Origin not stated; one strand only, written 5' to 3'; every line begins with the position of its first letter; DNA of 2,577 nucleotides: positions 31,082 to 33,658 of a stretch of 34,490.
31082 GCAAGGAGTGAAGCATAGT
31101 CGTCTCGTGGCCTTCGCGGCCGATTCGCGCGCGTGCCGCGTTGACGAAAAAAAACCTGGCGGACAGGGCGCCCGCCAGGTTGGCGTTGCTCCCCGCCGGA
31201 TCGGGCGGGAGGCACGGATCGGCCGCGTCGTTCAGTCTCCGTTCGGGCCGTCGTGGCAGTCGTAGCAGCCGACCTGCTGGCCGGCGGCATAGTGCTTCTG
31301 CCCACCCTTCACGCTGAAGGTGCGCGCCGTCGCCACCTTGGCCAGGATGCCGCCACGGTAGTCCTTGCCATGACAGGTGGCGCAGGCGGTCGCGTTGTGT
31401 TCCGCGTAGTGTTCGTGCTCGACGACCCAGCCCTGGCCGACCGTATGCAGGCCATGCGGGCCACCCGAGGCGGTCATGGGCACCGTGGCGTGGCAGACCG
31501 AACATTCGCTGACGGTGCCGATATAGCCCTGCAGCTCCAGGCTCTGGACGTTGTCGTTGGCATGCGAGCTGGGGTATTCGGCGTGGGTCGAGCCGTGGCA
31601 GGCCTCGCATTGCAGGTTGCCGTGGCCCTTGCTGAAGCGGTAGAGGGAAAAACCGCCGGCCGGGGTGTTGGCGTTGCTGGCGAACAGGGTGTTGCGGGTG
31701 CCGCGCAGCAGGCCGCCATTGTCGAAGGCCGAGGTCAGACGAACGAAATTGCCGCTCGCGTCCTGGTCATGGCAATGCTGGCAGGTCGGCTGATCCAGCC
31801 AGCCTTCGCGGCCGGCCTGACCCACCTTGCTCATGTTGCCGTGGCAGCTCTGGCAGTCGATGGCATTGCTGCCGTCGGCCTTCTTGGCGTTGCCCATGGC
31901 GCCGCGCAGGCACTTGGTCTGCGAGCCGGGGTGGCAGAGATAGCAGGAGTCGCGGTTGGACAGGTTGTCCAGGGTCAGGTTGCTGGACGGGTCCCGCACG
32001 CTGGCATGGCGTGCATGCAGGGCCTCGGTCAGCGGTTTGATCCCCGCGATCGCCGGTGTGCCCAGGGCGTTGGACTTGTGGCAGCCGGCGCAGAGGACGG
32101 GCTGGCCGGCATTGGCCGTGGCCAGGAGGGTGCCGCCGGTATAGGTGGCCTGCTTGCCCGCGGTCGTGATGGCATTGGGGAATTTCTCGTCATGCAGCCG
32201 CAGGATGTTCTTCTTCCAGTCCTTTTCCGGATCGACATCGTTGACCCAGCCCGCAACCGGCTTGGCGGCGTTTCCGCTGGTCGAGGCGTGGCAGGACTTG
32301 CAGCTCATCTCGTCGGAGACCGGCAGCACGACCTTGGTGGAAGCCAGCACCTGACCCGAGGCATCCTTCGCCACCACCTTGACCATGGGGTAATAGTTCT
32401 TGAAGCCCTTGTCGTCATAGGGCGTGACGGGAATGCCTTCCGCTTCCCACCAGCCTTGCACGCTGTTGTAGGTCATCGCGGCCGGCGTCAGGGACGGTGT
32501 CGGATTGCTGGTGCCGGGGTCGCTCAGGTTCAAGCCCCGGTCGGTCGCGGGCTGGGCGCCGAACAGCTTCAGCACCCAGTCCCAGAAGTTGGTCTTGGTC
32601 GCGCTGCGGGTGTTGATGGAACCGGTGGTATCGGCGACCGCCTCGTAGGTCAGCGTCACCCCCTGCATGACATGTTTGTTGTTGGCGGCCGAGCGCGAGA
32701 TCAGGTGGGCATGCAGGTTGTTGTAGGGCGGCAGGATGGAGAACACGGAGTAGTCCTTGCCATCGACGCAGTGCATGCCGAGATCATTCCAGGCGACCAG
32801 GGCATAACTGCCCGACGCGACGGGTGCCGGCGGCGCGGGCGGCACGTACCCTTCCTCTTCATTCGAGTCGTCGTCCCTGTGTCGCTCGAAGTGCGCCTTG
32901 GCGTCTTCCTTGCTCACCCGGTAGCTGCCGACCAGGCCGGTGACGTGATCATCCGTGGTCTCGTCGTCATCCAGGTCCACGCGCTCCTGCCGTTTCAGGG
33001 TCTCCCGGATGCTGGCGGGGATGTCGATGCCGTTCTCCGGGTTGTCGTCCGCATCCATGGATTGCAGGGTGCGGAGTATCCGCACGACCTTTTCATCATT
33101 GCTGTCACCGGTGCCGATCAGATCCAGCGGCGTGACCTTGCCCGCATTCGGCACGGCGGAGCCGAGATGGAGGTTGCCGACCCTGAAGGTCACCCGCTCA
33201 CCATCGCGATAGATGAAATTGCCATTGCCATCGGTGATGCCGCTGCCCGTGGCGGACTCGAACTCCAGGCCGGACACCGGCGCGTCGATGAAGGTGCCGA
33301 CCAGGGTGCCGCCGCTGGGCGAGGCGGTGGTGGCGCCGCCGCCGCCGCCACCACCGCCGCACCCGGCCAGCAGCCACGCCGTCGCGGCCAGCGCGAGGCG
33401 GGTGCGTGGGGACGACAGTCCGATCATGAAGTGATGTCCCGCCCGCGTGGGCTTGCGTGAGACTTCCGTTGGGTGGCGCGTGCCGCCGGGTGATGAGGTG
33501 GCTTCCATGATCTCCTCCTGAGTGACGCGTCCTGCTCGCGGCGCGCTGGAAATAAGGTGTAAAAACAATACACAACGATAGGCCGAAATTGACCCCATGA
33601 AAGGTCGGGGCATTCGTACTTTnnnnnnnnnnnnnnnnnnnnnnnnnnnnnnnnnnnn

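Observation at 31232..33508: Orphan nine-heme lipoprotein cytochrome c whose N-terminal ~400 aa carry no heme motif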

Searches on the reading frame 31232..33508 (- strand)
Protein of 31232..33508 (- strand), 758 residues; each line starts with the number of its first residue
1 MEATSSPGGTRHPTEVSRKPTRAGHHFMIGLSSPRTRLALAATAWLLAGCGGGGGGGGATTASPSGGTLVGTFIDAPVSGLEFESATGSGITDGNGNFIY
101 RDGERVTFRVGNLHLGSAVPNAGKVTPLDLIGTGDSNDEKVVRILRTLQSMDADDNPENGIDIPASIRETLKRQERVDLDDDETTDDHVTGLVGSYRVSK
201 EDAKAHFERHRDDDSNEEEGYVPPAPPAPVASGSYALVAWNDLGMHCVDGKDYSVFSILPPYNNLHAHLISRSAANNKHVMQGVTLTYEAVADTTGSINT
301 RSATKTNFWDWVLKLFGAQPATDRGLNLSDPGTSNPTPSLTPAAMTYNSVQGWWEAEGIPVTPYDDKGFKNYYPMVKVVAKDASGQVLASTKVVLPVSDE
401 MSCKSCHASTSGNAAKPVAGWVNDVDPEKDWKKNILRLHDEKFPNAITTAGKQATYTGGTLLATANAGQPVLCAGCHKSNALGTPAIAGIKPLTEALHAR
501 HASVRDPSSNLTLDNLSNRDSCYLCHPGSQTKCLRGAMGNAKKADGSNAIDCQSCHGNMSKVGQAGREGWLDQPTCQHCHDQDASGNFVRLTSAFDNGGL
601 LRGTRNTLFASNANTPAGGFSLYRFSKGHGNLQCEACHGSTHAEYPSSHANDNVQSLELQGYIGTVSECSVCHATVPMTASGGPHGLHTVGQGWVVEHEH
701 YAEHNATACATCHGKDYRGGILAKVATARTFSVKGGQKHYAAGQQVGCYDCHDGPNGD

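Call 5: search_protein_families(library=pfam, proteins=[window:31232-33427:-], max_evalue=1)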
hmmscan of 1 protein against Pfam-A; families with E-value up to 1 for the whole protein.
window:31232-33427:- (731 aa): 4 families
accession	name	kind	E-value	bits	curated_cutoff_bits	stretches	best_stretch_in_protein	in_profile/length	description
PF14522.11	Cytochrome_C7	-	5.2e-11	42.6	24.8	4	669-729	3-52/67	Cytochrome c7 and related cytochrome c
PF22113.1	Mtrc-MtrF_II-IV_dom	-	3.8e-10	40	30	3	524-726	8-164/176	Outer membrane cytochrome MtrC/MtrF-like, domains II/IV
PF14537.11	Cytochrom_c3_2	-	0.00025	21.9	25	1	674-726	21-65/79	Cytochrome c3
PF13435.11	Cytochrome_C554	-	0.19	13.2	20.8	1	446-530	2-84/84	Cytochrome c554 and c-prime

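Call 6: search_protein_families(library=ncbifam, proteins=[window:31232-33427:-], max_evalue=1)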
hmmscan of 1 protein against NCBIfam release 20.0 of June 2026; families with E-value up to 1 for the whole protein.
window:31232-33427:- (731 aa): 7 families
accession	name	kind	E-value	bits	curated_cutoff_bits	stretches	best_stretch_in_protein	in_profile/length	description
NF037974.1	SslE_AcfD_Zn_LP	subfamily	0.00011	20.1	800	1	48-100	179-231/1403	SslE/AcfD family lipoprotein zinc metalloprotease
NF008659.0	PRK11659.1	equivalog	0.0014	18.3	184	1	479-536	32-89/188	cytochrome c nitrite reductase pentaheme subunit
NF041198.1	UshA_like_PCGU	equivalog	0.0025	16.5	275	1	492-562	442-517/519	UshA-like (seleno)protein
NF033196.2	c_type_nonphoto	exception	0.019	15.1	70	1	349-453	3-94/98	c-type cytochrome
NF037973.1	metallo_SslE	exception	0.35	8.1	3000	1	40-98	277-334/1519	lipoprotein metalloprotease SslE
TIGR02052.1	MerP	equivalog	0.43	11.1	92.55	1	356-430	14-87/92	mercury resistance system periplasmic binding protein MerP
NF058595.1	invert_tail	domain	0.76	10.1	37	0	12-46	61-91/113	lipo-invert putative C-terminal anchoring domain-containing protein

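Call 7: search_solved_structures(query=window:31232-33427:-, max_evalue=1, show_alignments=2)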
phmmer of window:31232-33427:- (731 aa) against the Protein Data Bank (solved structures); distinct sequences matched with E-value up to 1: 2.
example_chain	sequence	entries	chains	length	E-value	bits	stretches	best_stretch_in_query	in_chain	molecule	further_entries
23px_A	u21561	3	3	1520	0.014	16.8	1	50-102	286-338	Putative lipoprotein AcfD homolog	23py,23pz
8xks_B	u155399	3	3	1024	0.2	12.9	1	20-49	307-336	Fhl2 | Ctap6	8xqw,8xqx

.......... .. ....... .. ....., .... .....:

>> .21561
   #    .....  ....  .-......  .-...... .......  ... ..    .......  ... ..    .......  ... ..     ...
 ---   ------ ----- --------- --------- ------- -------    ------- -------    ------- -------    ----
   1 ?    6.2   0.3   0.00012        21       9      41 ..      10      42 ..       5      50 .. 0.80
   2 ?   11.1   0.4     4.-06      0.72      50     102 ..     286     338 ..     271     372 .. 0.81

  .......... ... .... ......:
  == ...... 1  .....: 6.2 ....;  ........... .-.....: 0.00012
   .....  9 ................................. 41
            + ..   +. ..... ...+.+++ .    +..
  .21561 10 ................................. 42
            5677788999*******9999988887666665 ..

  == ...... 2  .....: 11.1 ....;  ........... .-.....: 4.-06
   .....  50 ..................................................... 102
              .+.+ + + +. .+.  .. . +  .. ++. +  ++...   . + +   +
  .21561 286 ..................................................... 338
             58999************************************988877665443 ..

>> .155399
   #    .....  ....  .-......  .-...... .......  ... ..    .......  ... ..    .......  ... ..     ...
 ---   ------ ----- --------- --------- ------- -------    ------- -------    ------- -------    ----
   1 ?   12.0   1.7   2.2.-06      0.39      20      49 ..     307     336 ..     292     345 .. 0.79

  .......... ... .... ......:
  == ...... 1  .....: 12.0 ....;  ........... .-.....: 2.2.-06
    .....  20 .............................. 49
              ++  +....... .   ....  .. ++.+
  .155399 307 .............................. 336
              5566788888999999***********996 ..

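Call 8: find_homologous_proteins(query=window:31232-33427:-, max_evalue=0.001)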
Query window:31232-33427:- (731 aa): 2826 proteins with E <= 0.001 among 8000 candidates; the best 120 are listed.
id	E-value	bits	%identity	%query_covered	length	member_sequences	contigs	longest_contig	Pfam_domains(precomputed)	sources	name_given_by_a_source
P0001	0.0e+0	1519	88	100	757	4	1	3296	PF14522.12,PF22113.2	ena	-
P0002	0.0e+0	1322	78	96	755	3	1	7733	PF14537.12,PF14522.12,PF22113.2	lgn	-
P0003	0.0e+0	1247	75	94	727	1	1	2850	PF14522.12,PF22113.2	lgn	-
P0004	0.0e+0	1231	75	94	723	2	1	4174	PF14537.12,PF14522.12,PF22113.2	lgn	-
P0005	0.0e+0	1227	74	94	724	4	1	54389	PF14537.12,PF14522.12,PF22113.2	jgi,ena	-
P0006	0.0e+0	1218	74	94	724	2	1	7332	PF14537.12,PF14522.12,PF22113.2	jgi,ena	-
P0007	0.0e+0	1215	74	94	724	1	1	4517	PF14537.12,PF14522.12,PF22113.2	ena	-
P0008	0.0e+0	1198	73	94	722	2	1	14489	PF14537.12,PF14522.12,PF22113.2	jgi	-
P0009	0.0e+0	1192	73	94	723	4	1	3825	PF14537.12,PF14522.12,PF22113.2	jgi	jgi:hypothetical protein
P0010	0.0e+0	1186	72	94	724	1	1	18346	PF14537.12,PF14522.12,PF22113.2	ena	-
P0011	0.0e+0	1161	69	95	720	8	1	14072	PF14537.12,PF13435.12,PF14522.12,PF22113.2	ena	-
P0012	0.0e+0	1161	72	94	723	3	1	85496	PF14537.12,PF14522.12,PF22113.2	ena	-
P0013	0.0e+0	1157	70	94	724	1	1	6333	PF14537.12,PF14522.12,PF22113.2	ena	-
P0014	0.0e+0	1147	71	93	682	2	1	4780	PF14537.12,PF13435.12,PF14522.12,PF22113.2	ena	-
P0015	0.0e+0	1127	67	95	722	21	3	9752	PF14537.12,PF14522.12,PF22113.2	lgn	-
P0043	0.0e+0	1040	64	98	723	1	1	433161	PF14522.12,PF22113.2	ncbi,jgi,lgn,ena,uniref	ncbi:multiheme c-type cytochrome [Sulfuricurvum sp.]|uniref:multiheme c-type cytochrome n=1 Tax=Sulf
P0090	6.5e-230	783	66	71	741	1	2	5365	PF14537.12,PF13629.13,PF02368.25,PF14522.12,PF22113.2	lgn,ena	-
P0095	1.0e-224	766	50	94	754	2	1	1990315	PF14537.12,PF14522.12,PF22113.2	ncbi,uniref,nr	ncbi:multiheme c-type cytochrome [Nitrosophilus labii]|uniref:multiheme c-type cytochrome n=1 Tax=Ni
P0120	7.7e-218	743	60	75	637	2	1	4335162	PF14522.12,PF22113.2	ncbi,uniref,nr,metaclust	ncbi:hypothetical protein [Methylomarinum vadi]|uniref:hypothetical protein n=1 Tax=Methylomarinum v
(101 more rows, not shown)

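Call 14: find_related_loci(query=A1, collection=genome_contigs, flank=8000)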
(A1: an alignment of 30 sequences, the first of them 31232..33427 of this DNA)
Query A1 (731 aa) in genome_contigs; peptide patterns used: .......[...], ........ (x = any residue, [..] = any of these).
600 stretches matched a pattern (row limit reached: there are more); 576 encode a relative of the query (tblastn E <= 1e-3); the best 80 are kept; 80 distinct loci.
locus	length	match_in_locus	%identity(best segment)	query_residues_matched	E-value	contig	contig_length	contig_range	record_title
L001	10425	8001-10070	64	46-729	0e+0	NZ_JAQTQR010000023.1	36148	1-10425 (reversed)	MAG: Sulfuricurvum sp. isolate STB_144 NODE_2443_length_36148_cov_5.354460_Sandtown_B, whole genome shotgun sequence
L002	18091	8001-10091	66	40-731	0e+0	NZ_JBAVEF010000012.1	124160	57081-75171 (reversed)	MAG: Sulfuricurvum sp. isolate MFD04418_ilm_asm_bin7 k127_38708, whole genome shotgun sequence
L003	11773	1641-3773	63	45-731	0e+0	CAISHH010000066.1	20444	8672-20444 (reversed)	MAG: uncultured Campylobacterales bacterium isolate MJ4_bin-227 genome assembly, contig: bin-227:066/172, whole genome s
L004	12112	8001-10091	63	46-731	0e+0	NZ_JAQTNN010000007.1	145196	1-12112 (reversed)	MAG: Sulfuricurvum sp. isolate STA_65 NODE_242_length_145196_cov_51.659838_Sandtown_A, whole genome shotgun sequence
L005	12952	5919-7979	65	46-725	0e+0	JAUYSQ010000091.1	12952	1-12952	MAG: Sulfuricurvum sp. isolate C8_concoct.bin.109 C8_k141_161371, whole genome shotgun sequence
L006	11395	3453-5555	62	41-730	0e+0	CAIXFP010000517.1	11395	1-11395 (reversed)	MAG: uncultured proteobacterium isolate MJ-2014_bin-0895 genome assembly, contig: bin-0895:517/884, whole genome shotgun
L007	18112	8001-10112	62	46-726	0e+0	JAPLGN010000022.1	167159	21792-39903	MAG: Campylobacterales bacterium isolate LacPavin_0920_WC57_MAG_40_38 LacPavin_0920_WC57_scaffold_271982, whole genome s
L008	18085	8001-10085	63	40-726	0e+0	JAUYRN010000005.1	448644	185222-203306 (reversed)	MAG: Sulfuricurvum sp. isolate C5_maxbin.024 C5_k141_263478, whole genome shotgun sequence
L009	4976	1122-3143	63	45-729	0e+0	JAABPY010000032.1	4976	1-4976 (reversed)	MAG: Sulfuricurvum sp. isolate S02.Bin029 Scaffold_125, whole genome shotgun sequence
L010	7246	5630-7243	69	43-580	0e+0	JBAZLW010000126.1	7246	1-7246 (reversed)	MAG: Hydrogenophilaceae bacterium isolate SO_2017_LW4_24 scaffold_19979_c1_LW137-91_2017, whole genome shotgun sequence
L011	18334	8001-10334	67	10-731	0e+0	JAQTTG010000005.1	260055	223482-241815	MAG: Sulfuricurvum sp. isolate STB_35 NODE_95_length_260055_cov_22.017809_Sandtown_B, whole genome shotgun sequence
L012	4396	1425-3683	48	7-731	0e+0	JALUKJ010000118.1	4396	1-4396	MAG: Campylobacteraceae bacterium isolate S144_metabat2_scaf2bin.101 S144_NODE_19253_length_4396_cov_5.746311, whole gen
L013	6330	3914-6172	48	13-725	0e+0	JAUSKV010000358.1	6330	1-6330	MAG: Sulfurimonas sp. isolate E14_metabat.bin.8_sub E14_k141_675201, whole genome shotgun sequence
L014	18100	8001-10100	48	44-729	0e+0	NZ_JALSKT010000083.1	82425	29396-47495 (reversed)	MAG: Sulfurimonas sp. isolate 355-202_metabat1_scaf2bin.007 355-202_scaffold_87_c1, whole genome shotgun sequence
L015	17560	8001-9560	60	202-730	0e+0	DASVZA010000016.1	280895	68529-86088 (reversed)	MAG TPA_asm: Parasulfuritortus sp. isolate SMAG_U2616 k141_467288, whole genome shotgun sequence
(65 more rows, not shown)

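Call 21: predict_structure(alignment_id=A1)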
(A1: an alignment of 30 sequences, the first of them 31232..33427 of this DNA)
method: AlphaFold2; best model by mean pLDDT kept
length: 731 residues; sequences in the alignment: 30
mean_pLDDT: 68.8   pTM: 0.58
mean pLDDT of the five models: 68.8, 63.7, 61.7, 60.3, 55.9
residues with pLDDT >= 90: 125; 70-90: 246; 50-70: 205; < 50: 155
segments of 3 or more residues with pLDDT < 50: 1-38, 218-220, 382-384, 500-514, 522-528, 543-554, 565-576, 581-600, 613-615, 634-640, 650-667, 727-731
pLDDT, mean of each block of 10 residues (from residue 1): 32 36 33 43 89 91 91 93 95 94 95 96 88 86 79 92 80 94 91 78 74 64 68 78 79 86 85 74 65 69 71 89 79 82 80 88 82 55 56 84 84 88 86 90 80 67 77 72 73 52 40 49 47 68 44 51 48 46 43 43 56 51 67 47 57 42 45 53 51 50 61 60 50 35
secondary structure, 60 per line:
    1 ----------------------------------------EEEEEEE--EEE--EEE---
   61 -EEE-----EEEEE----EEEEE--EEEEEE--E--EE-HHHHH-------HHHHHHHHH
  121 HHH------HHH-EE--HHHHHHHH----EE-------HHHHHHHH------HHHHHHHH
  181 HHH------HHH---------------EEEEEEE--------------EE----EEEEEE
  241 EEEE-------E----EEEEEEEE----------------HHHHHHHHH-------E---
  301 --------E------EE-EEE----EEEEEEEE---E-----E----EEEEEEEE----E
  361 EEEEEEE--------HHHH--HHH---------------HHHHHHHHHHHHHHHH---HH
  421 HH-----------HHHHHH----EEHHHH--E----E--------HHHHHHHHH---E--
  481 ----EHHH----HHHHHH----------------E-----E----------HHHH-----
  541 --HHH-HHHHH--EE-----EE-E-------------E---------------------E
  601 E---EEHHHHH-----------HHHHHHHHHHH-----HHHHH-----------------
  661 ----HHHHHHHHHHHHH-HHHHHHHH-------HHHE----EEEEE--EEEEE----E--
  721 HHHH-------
elements in order (helices of 4 or more, strands of 3 or more residues): E41-47 E50-52 E55-57 E62-64 E70-74 E79-83 E86-91 H100-104 H112-123 H138-145 H159-166 H173-183 E208-214 E235-244 E257-264 H281-289 E319-321 E326-333 E348-355 E360-367 H376-379 H400-415 H419-422 H434-439 H446-449 H466-474 H493-498 H532-535 H547-551 H607-611 H623-633 H639-643 H665-677 H679-686 E702-706 E709-713 H721-724

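Call 23: find_encoding_contigs(protein=P0005, flank=8000, max_places=2)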
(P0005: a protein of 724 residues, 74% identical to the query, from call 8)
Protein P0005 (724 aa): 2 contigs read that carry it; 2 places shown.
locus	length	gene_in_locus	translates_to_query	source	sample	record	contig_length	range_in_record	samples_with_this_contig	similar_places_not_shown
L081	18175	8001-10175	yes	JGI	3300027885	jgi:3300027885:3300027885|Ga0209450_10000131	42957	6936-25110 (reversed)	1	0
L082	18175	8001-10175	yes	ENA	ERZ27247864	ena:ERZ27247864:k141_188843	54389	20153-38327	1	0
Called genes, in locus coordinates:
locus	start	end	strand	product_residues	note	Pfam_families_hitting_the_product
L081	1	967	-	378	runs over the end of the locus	PF03773:ArsP_1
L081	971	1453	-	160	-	-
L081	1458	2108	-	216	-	PF03243:MerB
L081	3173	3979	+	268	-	PF13180:PDZ_2 (faint), PF14685:PDZ_Tricorn (faint), PF00595:PDZ (faint), PF17820:PDZ_6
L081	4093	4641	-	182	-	PF04832:SOUL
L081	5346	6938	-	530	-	PF18914:DUF5666 (weak)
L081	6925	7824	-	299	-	PF20112:DUF6502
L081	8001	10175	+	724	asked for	PF14522:Cytochrome_C7 (faint), PF14537:Cytochrom_c3_2 (faint), PF22113:Mtrc-MtrF_II-IV_dom (faint)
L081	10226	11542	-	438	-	PF07690:MFS_1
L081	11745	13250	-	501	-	PF13489:Methyltransf_23, PF02390:Methyltransf_4 (weak), PF08241:Methyltransf_11, PF08242:Methyltransf_12, PF13649:Methyltransf_25, PF13847:Methyltransf_31 (weak), PF10119:MethyTransf_Reg, PF21782:WHD_PKMT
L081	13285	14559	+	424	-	-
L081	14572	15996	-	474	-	PF00270:DEAD, PF04851:ResIII, PF00271:Helicase_C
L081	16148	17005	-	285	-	PF00005:ABC_tran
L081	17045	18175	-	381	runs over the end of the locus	PF00364:Biotin_lipoyl, PF25997:BSH_YhbJ (faint), PF00198:2-oxoacid_dh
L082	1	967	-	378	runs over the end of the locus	PF03773:ArsP_1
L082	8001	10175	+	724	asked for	PF14522:Cytochrome_C7 (faint), PF14537:Cytochrom_c3_2 (faint), PF22113:Mtrc-MtrF_II-IV_dom (faint)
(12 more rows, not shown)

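Call 24: find_encoding_contigs(protein=P0095, flank=8000, max_places=2)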
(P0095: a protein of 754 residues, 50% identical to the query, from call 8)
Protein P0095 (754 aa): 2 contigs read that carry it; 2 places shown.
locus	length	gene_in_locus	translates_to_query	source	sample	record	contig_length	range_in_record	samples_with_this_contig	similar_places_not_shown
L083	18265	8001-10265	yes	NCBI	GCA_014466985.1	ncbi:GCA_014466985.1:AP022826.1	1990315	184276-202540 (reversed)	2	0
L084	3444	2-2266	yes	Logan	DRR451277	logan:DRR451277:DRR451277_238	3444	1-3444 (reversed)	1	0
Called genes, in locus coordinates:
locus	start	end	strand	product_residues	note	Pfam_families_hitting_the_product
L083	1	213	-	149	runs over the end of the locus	PF01927:Mut7-C, PF18480:DUF5615 (weak)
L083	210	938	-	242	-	PF00149:Metallophos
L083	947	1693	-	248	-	PF00990:GGDEF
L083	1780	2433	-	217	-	PF07022:Phage_CI_repr (weak), PF00717:Peptidase_S24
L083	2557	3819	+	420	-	PF00817:IMS, PF11798:IMS_HHH (faint), PF11799:IMS_C (weak)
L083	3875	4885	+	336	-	-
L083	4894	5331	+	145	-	-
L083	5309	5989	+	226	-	-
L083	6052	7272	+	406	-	PF00512:HisKA, PF02518:HATPase_c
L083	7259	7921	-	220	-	PF00072:Response_reg, PF00486:Trans_reg_C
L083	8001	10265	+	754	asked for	PF14522:Cytochrome_C7 (faint), PF14537:Cytochrom_c3_2 (faint), PF22113:Mtrc-MtrF_II-IV_dom (weak)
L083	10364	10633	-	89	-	PF00076:RRM_1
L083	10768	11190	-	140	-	PF08281:Sigma70_r4_2 (weak), PF12728:HTH_17 (weak)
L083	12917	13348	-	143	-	PF05433:Rick_17kDa_Anti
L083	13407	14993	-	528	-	PF00672:HAMP (weak), PF00015:MCPsignal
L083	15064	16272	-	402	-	PF28597:T2SSF_N (weak), PF00482:T2SSF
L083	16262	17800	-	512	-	PF00437:T2SSE, PF25199:nSTAND_NTPase5 (faint), PF13191:AAA_16 (weak), PF13401:AAA_22 (faint)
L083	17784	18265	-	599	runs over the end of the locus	PF21305:type_II_gspD_N0, PF03958:Secretin_N, PF00263:Secretin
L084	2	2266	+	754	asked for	PF14522:Cytochrome_C7 (faint), PF14537:Cytochrom_c3_2 (faint), PF22113:Mtrc-MtrF_II-IV_dom (weak)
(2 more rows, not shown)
